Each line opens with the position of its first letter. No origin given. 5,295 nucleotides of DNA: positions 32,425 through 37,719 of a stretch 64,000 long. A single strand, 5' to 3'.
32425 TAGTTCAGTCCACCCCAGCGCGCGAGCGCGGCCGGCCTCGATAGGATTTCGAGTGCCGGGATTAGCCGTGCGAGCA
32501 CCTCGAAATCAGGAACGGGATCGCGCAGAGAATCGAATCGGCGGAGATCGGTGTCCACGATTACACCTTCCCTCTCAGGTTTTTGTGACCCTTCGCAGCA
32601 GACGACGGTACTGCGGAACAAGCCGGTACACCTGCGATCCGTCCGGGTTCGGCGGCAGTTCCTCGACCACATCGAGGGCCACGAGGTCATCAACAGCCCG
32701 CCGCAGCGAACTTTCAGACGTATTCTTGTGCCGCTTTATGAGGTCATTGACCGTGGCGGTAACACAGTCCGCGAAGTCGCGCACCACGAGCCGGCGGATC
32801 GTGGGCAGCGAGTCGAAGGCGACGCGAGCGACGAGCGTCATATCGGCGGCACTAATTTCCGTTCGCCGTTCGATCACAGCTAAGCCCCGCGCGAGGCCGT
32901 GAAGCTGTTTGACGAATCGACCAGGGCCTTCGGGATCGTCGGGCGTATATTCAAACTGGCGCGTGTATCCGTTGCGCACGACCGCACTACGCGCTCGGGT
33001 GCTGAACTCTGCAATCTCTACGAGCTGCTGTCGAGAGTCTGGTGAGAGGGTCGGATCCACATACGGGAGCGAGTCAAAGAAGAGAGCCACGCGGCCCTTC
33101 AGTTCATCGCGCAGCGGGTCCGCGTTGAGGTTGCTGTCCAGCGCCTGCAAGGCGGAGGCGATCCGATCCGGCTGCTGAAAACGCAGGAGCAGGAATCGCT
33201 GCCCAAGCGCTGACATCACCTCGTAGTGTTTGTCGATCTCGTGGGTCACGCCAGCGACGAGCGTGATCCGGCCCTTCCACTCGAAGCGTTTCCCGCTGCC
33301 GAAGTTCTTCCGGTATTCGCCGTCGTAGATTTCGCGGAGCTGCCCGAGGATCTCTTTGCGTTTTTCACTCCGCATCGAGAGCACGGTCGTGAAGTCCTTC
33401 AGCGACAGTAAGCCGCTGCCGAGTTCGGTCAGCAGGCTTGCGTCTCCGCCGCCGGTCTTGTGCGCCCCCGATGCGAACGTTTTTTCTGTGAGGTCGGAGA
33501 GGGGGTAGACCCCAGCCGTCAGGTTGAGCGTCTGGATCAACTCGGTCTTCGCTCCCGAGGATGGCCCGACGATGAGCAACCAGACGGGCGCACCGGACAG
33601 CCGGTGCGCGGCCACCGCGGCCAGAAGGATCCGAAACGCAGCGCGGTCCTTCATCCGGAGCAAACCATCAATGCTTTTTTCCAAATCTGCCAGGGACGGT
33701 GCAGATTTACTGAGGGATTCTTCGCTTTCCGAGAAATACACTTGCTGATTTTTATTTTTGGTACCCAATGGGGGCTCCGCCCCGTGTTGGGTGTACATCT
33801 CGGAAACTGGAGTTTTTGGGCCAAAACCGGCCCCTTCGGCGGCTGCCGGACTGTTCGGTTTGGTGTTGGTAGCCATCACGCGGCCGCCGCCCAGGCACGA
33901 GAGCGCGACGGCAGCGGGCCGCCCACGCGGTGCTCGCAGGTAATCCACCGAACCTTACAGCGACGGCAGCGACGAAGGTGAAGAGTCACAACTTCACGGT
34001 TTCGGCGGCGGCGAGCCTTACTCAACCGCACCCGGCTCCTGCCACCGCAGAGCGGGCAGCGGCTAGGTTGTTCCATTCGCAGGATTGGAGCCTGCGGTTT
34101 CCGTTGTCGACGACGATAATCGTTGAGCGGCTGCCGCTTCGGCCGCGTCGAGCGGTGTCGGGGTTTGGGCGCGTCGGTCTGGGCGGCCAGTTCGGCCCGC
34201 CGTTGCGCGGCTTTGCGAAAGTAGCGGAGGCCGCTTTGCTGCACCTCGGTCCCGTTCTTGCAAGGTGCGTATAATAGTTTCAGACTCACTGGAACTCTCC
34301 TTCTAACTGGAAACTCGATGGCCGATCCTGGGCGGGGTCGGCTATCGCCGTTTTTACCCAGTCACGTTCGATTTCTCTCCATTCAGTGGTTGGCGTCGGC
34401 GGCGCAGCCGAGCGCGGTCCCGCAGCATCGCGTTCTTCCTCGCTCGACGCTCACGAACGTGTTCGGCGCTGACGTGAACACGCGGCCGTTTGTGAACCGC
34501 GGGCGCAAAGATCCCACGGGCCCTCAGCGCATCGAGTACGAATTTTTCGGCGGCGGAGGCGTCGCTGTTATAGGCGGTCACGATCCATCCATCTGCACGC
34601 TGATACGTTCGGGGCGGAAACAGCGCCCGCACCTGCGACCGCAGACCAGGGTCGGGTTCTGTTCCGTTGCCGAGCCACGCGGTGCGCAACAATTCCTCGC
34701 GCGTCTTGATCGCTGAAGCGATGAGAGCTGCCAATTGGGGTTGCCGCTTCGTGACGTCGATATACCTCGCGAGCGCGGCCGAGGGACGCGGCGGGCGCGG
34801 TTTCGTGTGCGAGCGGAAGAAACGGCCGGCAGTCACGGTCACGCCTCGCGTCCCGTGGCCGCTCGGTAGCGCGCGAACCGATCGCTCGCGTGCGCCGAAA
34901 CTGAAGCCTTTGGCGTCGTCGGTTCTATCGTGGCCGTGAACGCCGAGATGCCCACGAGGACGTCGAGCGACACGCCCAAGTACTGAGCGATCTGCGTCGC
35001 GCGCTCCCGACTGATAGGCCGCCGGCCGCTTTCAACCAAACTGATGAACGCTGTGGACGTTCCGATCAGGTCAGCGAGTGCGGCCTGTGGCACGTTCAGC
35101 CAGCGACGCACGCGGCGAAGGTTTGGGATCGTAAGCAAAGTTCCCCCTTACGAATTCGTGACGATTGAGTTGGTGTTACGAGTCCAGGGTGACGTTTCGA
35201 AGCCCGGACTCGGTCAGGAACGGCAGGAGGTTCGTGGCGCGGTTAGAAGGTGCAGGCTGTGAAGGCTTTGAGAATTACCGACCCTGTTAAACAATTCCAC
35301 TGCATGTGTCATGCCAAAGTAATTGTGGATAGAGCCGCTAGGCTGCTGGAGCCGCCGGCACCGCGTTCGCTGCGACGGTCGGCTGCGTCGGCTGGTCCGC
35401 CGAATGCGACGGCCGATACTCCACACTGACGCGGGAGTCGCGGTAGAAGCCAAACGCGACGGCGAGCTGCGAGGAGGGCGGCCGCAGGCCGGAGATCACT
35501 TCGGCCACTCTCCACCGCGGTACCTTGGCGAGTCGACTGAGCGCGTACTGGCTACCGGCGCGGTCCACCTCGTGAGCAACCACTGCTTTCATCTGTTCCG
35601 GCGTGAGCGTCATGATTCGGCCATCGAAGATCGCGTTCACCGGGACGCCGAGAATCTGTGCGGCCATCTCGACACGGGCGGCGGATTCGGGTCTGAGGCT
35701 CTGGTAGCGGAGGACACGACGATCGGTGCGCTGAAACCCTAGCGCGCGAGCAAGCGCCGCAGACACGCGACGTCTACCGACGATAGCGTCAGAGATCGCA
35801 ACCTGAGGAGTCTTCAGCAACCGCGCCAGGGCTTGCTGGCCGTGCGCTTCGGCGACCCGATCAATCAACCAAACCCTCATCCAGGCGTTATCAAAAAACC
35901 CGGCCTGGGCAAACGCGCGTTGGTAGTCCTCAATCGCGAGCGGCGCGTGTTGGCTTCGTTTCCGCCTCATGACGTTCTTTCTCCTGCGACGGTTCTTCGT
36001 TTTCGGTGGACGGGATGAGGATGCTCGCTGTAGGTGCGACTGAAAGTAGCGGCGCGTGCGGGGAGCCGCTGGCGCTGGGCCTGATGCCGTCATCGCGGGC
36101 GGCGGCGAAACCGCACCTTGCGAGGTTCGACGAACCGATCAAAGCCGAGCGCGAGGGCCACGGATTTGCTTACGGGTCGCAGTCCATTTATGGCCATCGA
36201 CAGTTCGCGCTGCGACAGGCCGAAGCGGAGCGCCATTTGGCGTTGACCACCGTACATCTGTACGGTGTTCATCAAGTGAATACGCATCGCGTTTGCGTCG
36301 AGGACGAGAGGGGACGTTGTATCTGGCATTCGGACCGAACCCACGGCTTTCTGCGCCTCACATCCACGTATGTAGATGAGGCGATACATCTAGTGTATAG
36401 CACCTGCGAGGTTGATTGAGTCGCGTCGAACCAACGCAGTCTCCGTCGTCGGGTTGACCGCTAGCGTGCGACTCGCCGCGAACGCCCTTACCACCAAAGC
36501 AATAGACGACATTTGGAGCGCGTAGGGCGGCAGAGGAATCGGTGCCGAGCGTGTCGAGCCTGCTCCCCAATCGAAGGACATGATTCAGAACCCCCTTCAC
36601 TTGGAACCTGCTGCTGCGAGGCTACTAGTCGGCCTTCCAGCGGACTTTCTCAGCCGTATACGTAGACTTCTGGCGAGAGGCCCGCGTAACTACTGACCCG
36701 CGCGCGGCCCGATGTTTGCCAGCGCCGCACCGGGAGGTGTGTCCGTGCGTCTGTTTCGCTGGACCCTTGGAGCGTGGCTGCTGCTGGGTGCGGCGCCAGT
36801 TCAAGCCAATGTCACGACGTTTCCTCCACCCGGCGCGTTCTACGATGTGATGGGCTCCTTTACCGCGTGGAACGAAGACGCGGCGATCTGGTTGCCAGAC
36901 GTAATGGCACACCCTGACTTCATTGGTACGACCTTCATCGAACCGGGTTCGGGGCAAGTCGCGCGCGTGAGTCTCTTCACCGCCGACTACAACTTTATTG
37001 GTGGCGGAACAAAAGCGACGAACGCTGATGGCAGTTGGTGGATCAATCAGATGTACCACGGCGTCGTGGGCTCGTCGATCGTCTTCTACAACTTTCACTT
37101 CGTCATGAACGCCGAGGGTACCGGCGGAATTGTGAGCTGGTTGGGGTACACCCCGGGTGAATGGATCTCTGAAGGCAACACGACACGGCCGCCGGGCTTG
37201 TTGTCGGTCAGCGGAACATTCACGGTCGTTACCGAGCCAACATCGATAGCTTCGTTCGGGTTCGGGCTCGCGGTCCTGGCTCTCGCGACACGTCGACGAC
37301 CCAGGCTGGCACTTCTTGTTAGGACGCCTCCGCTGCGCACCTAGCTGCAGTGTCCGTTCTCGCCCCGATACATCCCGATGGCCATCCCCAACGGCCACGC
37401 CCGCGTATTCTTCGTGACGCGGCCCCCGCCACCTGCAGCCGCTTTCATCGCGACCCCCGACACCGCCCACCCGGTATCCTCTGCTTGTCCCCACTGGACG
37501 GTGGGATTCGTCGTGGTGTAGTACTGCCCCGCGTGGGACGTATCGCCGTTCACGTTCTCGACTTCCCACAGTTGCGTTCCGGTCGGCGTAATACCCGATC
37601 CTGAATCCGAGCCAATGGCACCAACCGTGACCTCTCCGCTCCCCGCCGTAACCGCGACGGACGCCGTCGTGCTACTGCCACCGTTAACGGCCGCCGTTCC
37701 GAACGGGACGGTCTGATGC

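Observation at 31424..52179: ~20.7 kb integrative island in tRNA-His, bounded by 47-bp direct repeats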

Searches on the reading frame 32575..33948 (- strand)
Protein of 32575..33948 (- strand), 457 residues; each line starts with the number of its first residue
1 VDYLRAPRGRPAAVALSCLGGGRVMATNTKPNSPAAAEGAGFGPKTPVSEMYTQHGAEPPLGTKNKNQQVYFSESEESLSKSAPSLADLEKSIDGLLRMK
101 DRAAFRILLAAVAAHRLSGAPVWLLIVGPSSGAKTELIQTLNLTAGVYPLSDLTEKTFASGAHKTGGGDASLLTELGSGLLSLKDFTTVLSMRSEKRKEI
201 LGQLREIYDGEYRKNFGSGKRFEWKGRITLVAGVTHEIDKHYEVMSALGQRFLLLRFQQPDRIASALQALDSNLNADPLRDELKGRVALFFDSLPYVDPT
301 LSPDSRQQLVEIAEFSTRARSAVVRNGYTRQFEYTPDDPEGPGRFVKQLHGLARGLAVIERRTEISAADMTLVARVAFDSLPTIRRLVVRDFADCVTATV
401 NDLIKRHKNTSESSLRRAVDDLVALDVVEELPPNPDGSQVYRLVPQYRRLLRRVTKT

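Call 8: search_protein_families(library=pfam, proteins=[window:32575-33948:-], max_evalue=0.01)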
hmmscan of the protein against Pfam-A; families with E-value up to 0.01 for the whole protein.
window:32575-33948:- (457 aa): 0 families

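Call 12: search_protein_families(library=ncbifam, proteins=[window:32575-33948:-], max_evalue=0.01)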
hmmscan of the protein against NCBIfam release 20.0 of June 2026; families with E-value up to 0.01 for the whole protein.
window:32575-33948:- (457 aa): 0 families

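Call 48: search_protein_families(library=phrogs, proteins=[window:32575-33948:-], max_evalue=0.001)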
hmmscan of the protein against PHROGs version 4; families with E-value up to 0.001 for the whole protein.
window:32575-33948:- (457 aa): 0 families

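Call 51: search_protein_families(library=padloc, proteins=[window:32575-33948:-], max_evalue=0.01)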
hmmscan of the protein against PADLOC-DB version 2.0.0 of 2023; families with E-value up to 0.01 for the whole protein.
window:32575-33948:- (457 aa): 0 families

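Call 69: search_solved_structures(query=window:32575-33948:-, max_evalue=0.01)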
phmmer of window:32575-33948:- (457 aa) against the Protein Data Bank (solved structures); distinct sequences matched with E-value up to 0.01: 0.

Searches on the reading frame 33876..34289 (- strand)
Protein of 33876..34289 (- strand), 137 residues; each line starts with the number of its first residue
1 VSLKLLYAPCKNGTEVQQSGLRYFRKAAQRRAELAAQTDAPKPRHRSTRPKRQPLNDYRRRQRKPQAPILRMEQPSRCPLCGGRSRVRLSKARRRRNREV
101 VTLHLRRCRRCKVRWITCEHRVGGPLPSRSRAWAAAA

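Call 8: search_protein_families(library=pfam, proteins=[window:33876-34289:-], max_evalue=0.01)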
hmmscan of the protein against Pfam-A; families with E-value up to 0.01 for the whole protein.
window:33876-34289:- (137 aa): 1 family
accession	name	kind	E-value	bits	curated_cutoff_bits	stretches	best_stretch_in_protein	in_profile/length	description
PF24042.1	DUF7351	-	0.0028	17.9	31.2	1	77-115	68-104/177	Domain of unknown function (DUF7351)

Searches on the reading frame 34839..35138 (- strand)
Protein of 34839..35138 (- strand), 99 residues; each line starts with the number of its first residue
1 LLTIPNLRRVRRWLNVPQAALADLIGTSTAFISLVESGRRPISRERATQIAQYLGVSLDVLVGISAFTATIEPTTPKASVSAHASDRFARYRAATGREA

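Call 8: search_protein_families(library=pfam, proteins=[window:34839-35138:-], max_evalue=0.01)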
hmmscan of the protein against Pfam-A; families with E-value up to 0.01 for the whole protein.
window:34839-35138:- (99 aa): 3 families
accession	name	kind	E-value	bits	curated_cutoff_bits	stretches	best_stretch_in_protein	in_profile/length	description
PF01381.28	HTH_3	-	4.4e-11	43.1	23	1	7-61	1-55/55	Helix-turn-helix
PF13560.12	HTH_31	-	3.7e-09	37.2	27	1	7-59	6-59/64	Helix-turn-helix domain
PF12844.13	HTH_19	-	2.1e-05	24.8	30.2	1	6-59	3-56/64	Helix-turn-helix domain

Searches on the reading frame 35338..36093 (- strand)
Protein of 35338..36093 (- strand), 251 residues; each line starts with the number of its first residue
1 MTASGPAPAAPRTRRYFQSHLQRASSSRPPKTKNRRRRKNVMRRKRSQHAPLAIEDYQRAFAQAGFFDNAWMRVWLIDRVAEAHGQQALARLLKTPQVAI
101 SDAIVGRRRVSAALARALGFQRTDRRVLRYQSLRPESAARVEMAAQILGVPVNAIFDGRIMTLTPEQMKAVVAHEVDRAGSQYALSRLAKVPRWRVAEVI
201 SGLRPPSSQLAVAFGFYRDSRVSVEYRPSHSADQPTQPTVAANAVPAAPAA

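Call 8: search_protein_families(library=pfam, proteins=[window:35338-36093:-], max_evalue=0.01)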
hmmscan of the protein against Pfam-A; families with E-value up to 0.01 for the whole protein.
window:35338-36093:- (251 aa): 3 families
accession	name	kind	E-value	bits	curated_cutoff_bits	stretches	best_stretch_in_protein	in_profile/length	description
PF15943.11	YdaS_toxin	-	0.00078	19.7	30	0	81-136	6-59/65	Bacterial toxin YdaS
PF01381.28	HTH_3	-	0.001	19.5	23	0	86-118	12-44/55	Helix-turn-helix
PF19758.4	DUF6245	-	0.0066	17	25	0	132-204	22-94/171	Family of unknown function (DUF6245)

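Call 48: search_protein_families(library=phrogs, proteins=[window:35338-36093:-], max_evalue=0.001)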
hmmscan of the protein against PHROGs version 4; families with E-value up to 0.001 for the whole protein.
window:35338-36093:- (251 aa): 0 families

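Call 51: search_protein_families(library=padloc, proteins=[window:35338-36093:-], max_evalue=0.01)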
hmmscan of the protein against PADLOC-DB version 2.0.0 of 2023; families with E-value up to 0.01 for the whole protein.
window:35338-36093:- (251 aa): 0 families

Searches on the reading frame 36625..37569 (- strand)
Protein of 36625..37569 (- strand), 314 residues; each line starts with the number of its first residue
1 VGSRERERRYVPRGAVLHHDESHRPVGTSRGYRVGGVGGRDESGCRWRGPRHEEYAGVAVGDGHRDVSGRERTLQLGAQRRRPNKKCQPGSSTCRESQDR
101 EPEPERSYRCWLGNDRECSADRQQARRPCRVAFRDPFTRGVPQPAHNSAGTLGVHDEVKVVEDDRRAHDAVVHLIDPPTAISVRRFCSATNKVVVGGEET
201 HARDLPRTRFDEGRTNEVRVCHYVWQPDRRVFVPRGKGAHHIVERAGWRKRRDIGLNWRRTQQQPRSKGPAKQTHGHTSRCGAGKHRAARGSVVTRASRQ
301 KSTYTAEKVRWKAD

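Call 8: search_protein_families(library=pfam, proteins=[window:36625-37569:-], max_evalue=0.01)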
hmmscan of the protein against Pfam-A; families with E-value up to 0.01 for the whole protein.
window:36625-37569:- (314 aa): 0 families

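Call 48: search_protein_families(library=phrogs, proteins=[window:36625-37569:-], max_evalue=0.001)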
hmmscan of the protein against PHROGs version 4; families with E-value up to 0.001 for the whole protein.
window:36625-37569:- (314 aa): 0 families

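Call 51: search_protein_families(library=padloc, proteins=[window:36625-37569:-], max_evalue=0.01)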
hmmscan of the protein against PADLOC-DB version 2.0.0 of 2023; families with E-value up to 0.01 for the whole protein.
window:36625-37569:- (314 aa): 0 families

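Call 68: search_protein_families(library=ncbifam, proteins=[window:36625-37569:-], max_evalue=0.01)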
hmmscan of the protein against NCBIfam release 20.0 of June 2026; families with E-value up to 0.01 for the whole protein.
window:36625-37569:- (314 aa): 0 families

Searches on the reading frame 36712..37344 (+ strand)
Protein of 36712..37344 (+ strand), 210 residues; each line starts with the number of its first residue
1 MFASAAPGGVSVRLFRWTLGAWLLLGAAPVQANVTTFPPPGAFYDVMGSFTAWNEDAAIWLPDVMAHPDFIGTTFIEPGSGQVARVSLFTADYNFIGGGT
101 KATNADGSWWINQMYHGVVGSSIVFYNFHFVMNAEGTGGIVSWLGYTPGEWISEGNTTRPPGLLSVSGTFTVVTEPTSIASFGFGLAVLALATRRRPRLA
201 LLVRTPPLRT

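Call 49: search_protein_families(library=phrogs, proteins=[window:36712-37344:+], max_evalue=0.001)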
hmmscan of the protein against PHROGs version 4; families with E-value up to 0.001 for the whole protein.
window:36712-37344:+ (210 aa): 0 families

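Call 50: search_protein_families(library=pfam, proteins=[window:36712-37344:+], max_evalue=0.01)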
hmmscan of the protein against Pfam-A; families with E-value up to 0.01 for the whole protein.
window:36712-37344:+ (210 aa): 1 family
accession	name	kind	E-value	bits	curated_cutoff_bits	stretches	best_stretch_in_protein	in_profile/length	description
PF07589.16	PEP-CTERM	-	0.0046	17.5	20.7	1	173-196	2-24/24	PEP-CTERM motif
